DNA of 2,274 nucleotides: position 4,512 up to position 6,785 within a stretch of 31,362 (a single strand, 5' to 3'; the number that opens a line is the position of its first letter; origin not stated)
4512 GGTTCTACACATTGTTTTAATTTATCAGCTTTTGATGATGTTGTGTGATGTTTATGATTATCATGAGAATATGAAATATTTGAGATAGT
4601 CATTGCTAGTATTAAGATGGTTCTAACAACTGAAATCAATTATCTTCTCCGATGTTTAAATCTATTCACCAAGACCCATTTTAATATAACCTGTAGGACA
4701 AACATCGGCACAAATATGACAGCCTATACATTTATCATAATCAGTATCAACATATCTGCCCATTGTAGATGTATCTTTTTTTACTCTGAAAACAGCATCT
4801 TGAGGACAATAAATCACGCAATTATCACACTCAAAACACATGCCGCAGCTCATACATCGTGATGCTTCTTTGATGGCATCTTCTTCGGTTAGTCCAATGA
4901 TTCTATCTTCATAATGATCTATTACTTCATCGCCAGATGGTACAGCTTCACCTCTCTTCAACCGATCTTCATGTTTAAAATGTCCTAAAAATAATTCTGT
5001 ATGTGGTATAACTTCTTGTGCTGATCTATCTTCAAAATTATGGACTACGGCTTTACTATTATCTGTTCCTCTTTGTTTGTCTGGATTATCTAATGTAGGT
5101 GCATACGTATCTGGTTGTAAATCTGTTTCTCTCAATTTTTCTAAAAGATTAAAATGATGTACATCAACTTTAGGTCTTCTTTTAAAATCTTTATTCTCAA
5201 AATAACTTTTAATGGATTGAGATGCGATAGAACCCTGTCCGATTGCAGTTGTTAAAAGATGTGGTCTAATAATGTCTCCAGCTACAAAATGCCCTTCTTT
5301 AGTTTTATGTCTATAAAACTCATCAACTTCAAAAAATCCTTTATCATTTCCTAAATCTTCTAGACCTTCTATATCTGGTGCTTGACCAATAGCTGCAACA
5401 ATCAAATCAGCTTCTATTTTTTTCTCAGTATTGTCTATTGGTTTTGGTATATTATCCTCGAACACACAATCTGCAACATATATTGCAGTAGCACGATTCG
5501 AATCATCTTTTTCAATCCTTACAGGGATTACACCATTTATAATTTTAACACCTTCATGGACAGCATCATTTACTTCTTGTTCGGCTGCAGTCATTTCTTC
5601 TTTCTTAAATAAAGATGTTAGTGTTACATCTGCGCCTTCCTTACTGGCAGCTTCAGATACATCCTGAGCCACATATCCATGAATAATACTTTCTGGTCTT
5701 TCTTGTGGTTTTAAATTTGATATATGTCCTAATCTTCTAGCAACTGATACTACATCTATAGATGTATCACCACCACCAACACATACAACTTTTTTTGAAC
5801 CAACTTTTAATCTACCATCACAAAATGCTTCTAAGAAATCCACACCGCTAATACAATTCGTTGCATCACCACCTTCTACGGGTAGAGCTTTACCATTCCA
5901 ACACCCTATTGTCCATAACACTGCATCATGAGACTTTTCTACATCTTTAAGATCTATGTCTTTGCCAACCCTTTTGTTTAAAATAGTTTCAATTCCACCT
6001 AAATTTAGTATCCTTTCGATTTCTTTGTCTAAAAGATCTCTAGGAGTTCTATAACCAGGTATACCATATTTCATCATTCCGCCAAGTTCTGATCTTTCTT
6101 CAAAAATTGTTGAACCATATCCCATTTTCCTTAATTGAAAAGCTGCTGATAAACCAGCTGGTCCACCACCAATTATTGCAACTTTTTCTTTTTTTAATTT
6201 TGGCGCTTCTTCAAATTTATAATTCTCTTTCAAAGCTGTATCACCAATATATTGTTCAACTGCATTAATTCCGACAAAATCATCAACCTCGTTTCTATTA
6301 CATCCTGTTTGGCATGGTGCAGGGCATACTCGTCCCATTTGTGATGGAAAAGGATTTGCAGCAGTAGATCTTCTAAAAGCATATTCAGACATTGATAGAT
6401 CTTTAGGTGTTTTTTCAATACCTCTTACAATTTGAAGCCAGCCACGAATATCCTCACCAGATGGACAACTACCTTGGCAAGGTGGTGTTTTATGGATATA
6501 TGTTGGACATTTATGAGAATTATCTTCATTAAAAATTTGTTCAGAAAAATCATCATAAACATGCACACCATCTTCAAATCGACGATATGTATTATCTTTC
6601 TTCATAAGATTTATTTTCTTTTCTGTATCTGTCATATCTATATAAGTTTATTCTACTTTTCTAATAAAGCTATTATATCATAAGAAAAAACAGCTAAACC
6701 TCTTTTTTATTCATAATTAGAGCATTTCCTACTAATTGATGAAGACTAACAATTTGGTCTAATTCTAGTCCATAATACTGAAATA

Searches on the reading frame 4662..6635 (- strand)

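Call 11: search_protein_families(library=pfam, proteins=[window:4662-6635:-])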
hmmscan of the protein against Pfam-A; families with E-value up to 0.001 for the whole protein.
window:4662-6635:- (657 aa): 16 families
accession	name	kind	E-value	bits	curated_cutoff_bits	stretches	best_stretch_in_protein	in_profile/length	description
PF07992.20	Pyr_redox_2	-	2.1e-26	93.5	26.1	1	151-468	2-291/291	Pyridine nucleotide-disulphide oxidoreductase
PF14691.11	Fer4_20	-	1.7e-13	50.8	25.8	1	41-138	22-112/113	Dihydroprymidine dehydrogenase domain II, 4Fe-4S cluster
PF14697.11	Fer4_21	-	5.9e-09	36.4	35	1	599-653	7-59/59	4Fe-4S dicluster domain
PF00037.32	Fer4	-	7.8e-09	35.4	21.1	1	631-649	3-21/24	4Fe-4S binding domain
PF00070.33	Pyr_redox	-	1.6e-08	35.3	22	0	151-185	1-35/82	Pyridine nucleotide-disulphide oxidoreductase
PF13450.12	NAD_binding_8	-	3.5e-08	34.1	21.9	1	154-189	1-36/68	NAD(P)-binding Rossmann-like domain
PF12831.13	FAD_oxidored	-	7.4e-07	29.2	27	1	152-191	2-41/416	FAD dependent oxidoreductase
PF12838.12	Fer4_7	-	7.6e-07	29.9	27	1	600-649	2-51/52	4Fe-4S dicluster domain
PF12797.12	Fer4_2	-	7.3e-05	22.9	24.5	1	630-648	4-22/22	4Fe-4S binding domain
PF13738.12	Pyr_redox_3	-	0.00011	22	30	0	154-185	2-33/305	Pyridine nucleotide-disulphide oxidoreductase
PF13187.11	Fer4_9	-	0.00014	22.2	27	1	599-650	1-51/52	4Fe-4S dicluster domain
PF01494.25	FAD_binding_3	-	0.00015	21.6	22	1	151-183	3-35/349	FAD binding domain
PF01266.30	DAO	-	0.00016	21.8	27.9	1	151-186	1-37/353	FAD dependent oxidoreductase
PF01946.23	Thi4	-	0.0002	21.1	26.2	1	141-191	9-60/235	Thi4 family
PF03486.20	HI0933_like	-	0.00035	20.5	50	1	151-185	2-36/244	HI0933-like protein Rossmann domain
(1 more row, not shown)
